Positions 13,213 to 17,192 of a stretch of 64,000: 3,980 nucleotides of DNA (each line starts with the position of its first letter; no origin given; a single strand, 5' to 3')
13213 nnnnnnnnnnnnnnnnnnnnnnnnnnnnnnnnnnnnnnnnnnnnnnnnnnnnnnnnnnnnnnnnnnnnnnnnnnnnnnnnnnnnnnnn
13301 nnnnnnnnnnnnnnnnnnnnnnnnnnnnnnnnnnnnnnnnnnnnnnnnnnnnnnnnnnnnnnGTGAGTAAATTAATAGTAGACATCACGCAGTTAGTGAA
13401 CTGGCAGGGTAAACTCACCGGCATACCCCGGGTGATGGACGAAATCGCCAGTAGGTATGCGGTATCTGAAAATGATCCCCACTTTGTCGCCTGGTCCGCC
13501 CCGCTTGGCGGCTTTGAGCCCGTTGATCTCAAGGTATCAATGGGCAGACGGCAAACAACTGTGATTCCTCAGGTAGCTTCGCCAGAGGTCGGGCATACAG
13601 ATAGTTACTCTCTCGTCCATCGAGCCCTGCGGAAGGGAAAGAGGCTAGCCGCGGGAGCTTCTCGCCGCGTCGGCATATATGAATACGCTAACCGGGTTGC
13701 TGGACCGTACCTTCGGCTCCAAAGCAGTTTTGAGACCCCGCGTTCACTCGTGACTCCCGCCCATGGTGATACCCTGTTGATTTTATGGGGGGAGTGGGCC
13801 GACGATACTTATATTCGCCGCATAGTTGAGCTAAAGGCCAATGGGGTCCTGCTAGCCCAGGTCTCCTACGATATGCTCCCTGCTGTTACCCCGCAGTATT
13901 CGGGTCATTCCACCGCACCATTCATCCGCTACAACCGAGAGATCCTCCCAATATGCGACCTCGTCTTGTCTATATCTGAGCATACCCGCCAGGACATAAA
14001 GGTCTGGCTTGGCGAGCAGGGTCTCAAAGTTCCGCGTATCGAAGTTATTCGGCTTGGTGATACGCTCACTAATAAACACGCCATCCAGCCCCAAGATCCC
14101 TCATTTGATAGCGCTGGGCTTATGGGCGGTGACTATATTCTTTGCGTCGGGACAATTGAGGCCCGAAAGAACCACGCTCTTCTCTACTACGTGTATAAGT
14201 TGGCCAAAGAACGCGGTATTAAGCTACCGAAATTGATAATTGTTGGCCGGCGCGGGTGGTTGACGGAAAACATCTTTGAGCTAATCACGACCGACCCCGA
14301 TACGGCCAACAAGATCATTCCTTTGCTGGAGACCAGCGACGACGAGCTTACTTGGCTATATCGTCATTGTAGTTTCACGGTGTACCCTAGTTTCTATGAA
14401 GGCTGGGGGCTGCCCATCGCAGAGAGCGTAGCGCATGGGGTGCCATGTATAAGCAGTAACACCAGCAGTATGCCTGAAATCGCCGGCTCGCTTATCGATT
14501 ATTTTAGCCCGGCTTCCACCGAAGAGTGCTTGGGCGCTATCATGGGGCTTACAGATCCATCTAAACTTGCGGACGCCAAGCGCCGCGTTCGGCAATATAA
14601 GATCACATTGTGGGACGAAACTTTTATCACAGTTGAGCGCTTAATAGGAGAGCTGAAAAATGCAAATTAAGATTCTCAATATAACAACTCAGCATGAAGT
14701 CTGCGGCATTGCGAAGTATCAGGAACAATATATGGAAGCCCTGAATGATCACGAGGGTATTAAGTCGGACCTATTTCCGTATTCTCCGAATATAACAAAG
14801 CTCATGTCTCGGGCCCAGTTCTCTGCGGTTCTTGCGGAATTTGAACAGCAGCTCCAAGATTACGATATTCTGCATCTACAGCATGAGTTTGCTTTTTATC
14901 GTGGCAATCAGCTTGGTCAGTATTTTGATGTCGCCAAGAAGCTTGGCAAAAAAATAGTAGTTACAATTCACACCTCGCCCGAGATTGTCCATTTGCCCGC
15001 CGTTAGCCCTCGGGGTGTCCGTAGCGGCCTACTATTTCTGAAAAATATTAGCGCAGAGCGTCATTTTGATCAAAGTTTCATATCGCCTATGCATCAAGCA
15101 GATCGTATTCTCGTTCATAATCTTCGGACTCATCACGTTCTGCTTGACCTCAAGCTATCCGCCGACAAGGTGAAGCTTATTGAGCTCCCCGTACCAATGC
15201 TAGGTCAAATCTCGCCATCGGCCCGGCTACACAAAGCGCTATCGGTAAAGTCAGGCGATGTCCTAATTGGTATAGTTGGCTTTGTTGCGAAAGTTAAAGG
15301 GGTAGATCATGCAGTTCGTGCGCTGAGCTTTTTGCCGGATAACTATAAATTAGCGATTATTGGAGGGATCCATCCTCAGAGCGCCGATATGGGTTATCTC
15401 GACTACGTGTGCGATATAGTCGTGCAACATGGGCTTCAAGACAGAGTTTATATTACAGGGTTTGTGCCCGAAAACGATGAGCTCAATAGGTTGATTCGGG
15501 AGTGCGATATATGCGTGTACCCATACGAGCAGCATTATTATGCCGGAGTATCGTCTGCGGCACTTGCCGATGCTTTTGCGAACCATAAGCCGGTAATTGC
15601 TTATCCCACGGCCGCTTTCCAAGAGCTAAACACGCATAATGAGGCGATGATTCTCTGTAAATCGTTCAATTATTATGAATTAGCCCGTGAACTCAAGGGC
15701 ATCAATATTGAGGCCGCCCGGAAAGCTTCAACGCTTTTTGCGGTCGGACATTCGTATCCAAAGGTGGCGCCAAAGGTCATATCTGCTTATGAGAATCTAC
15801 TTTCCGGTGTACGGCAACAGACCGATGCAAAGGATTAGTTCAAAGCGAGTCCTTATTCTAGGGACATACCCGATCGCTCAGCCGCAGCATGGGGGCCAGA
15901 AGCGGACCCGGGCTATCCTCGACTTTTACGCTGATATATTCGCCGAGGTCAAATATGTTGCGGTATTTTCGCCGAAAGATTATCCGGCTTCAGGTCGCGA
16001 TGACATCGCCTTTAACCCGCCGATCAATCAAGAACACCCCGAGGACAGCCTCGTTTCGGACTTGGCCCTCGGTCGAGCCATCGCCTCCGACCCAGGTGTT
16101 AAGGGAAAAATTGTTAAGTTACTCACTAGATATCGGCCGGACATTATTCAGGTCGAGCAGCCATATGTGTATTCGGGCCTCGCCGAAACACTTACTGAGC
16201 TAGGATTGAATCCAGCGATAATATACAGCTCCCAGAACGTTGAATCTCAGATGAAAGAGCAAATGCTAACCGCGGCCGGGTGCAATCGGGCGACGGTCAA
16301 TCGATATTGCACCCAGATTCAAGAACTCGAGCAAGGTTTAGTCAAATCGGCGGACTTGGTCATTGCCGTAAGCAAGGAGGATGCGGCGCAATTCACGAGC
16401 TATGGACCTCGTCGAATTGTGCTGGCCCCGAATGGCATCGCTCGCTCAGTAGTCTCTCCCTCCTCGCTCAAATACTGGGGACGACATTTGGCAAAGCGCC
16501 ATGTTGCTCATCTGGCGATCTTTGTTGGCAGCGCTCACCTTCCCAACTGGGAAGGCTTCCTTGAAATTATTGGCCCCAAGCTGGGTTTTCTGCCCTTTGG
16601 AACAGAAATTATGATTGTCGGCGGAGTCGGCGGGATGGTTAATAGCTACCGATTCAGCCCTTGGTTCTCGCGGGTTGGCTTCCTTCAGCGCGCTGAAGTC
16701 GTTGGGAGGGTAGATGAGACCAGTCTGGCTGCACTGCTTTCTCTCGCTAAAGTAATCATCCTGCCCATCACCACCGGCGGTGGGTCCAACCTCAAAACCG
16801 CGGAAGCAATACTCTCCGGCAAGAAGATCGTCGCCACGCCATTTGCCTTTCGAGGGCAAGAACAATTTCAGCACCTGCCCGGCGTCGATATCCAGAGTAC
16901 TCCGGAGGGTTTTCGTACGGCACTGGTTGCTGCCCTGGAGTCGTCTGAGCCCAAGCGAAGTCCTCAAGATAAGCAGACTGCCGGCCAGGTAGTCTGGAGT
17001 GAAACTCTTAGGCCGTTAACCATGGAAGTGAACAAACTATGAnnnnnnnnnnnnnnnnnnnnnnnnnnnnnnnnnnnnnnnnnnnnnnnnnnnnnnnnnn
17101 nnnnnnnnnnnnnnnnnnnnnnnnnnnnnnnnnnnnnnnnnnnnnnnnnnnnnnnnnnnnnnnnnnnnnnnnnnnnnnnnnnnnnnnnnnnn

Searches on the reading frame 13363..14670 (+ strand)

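Call 21: search_protein_families(library=pfam, proteins=[window:13363-14670:+], max_evalue=0.001)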
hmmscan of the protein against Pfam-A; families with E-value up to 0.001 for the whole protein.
window:13363-14670:+ (435 aa): 4 families
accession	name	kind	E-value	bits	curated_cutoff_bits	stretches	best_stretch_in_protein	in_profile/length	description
PF00534.26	Glycos_transf_1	-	1.4e-16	61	26.4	1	256-375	15-132/172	Glycosyl transferases group 1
PF13692.12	Glyco_trans_1_4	-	8.2e-13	49.3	27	1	258-375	3-118/142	Glycosyl transferases group 1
PF20706.3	GT4-conflict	-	2e-05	24.2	26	1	284-369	229-315/385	Family 4 Glycosyltransferase in conflict systems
PF05693.19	Glycogen_syn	-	4.9e-05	22.5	27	1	316-370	453-504/639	Glycogen synthase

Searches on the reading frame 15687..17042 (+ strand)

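Call 22: search_protein_families(library=pfam, proteins=[window:15687-17042:+], max_evalue=0.001)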
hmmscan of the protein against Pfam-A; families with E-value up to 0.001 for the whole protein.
window:15687-17042:+ (451 aa): 3 families
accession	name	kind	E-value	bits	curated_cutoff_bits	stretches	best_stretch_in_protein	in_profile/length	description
PF13439.12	Glyco_transf_4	-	2.8e-07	31.1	28.5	1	130-251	52-166/170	Glycosyltransferase Family 4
PF13692.12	Glyco_trans_1_4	-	7.2e-06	26.8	27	1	278-392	5-113/142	Glycosyl transferases group 1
PF13579.12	Glyco_trans_4_4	-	4.4e-05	24.3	29.7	1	143-250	64-158/158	Glycosyl transferase 4-like domain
